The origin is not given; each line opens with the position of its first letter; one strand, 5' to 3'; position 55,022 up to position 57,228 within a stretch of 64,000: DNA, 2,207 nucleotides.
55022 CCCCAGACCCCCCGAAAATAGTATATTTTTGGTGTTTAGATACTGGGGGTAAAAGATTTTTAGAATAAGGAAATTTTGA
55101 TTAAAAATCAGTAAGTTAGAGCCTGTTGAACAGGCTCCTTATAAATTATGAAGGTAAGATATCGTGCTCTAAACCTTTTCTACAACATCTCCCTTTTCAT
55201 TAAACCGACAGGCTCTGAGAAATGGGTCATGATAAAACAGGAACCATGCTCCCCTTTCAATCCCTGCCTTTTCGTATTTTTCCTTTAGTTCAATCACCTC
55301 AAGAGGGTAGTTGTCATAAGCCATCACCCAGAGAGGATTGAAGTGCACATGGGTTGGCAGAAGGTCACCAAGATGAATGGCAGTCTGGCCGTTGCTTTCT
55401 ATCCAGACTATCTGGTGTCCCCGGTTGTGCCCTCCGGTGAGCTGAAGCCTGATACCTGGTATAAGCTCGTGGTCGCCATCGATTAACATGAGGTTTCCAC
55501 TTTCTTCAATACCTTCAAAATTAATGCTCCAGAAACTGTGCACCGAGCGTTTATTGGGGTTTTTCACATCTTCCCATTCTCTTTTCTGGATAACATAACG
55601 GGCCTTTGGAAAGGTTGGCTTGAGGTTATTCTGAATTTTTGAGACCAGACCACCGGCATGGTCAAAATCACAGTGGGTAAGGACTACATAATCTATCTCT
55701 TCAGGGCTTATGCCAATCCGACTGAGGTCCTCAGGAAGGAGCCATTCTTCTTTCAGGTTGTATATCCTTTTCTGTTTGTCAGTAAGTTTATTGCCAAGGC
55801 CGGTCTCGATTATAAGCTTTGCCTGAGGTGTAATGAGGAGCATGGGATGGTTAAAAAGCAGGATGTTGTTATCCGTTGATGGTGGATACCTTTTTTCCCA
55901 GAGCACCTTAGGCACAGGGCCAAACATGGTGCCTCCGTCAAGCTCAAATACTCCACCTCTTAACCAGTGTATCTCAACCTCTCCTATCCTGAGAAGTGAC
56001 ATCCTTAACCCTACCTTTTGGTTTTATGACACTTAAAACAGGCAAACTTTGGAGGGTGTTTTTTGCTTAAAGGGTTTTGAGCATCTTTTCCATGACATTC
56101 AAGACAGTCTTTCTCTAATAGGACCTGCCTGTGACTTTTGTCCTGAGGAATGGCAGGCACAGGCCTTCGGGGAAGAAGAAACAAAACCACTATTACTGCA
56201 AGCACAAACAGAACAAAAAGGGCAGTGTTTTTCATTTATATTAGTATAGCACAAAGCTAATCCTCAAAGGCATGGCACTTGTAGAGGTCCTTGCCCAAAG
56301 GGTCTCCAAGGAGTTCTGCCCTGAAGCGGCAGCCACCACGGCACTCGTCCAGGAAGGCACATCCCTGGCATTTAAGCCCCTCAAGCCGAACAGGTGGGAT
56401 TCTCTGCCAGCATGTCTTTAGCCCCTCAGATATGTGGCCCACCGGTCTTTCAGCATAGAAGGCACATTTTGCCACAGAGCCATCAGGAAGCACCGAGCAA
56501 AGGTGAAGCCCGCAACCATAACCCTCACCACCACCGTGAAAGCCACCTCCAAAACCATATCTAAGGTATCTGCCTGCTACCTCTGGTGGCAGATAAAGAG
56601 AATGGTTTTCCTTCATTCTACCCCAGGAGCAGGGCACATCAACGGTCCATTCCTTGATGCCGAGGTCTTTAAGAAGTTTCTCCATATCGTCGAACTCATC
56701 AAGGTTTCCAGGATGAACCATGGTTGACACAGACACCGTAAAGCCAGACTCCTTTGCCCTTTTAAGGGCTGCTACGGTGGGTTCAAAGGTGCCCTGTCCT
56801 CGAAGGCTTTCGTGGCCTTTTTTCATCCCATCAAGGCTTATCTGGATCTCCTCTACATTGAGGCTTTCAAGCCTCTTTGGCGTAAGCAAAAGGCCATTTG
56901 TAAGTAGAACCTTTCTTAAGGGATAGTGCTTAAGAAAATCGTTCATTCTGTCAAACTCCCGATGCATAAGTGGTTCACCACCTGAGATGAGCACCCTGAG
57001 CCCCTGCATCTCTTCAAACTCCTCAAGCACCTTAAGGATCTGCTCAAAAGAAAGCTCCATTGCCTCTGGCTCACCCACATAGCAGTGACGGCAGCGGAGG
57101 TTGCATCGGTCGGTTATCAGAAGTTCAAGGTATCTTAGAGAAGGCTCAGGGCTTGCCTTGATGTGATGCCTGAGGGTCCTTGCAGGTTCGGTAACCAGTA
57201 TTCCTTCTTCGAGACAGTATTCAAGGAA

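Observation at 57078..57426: Radical SAM/SPASM gene has no ATG/GTG/TTG start upstream of its catalytic Cys motif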

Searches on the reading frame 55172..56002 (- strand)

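Call 22: search_protein_families(library=pfam, proteins=[window:55172-56002:-], max_evalue=0.1)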
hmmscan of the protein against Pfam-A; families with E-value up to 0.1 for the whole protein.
window:55172-56002:- (277 aa): 2 families
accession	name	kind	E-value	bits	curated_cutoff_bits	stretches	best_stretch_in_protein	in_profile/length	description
PF00753.33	Lactamase_B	-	1.6e-15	58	22.7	1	55-222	10-158/196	Metallo-beta-lactamase superfamily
PF12706.13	Lactamase_B_2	-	0.00089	19.3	27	1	99-214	27-143/200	Beta-lactamase superfamily domain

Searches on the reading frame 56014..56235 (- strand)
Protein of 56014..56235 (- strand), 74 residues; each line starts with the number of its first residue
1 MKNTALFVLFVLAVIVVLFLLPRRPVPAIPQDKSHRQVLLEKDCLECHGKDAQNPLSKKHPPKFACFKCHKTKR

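Call 22: search_protein_families(library=pfam, proteins=[window:56014-56235:-], max_evalue=0.1)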
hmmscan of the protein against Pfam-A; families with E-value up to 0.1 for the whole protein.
window:56014-56235:- (74 aa): 7 families
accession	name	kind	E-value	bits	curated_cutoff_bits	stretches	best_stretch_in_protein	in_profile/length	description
PF09699.15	Paired_CXXCH_1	-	0.0019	18.3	20.6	1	41-74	6-40/41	Doubled CXXCH motif (Paired_CXXCH_1)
PF22113.1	Mtrc-MtrF_II-IV_dom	-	0.016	15.2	30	1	36-73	1-38/176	Outer membrane cytochrome MtrC/MtrF-like, domains II/IV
PF14376.11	Haem_bd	-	0.024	15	27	0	30-62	29-60/133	Haem-binding domain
PF13442.11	Cytochrome_CBB3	-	0.027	15.2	27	1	37-57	7-28/68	Cytochrome C oxidase, cbb3-type, subunit III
PF14537.11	Cytochrom_c3_2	-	0.034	15.1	25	1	41-72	6-35/79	Cytochrome c3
PF14522.11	Cytochrome_C7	-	0.04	14.2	24.8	1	35-72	5-50/67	Cytochrome c7 and related cytochrome c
PF11845.13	Tll0287-like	-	0.041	14.8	24.1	1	37-60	96-122/144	Tll0287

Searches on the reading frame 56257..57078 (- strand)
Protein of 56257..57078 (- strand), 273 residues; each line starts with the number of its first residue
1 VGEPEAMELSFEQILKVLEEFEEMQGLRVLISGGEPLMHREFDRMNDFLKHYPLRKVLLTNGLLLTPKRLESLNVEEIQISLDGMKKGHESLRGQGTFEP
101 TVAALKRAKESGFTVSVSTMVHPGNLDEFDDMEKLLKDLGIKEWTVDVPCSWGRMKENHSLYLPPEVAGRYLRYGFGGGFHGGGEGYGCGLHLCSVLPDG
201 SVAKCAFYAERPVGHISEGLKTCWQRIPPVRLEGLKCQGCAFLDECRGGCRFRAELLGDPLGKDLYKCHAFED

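Call 10: find_encoding_contigs(protein=window:56257-57078:-, flank=3000, max_places=6)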
Protein window:56257-57078:- (273 aa): no gene with exactly this product is on record in the collection.
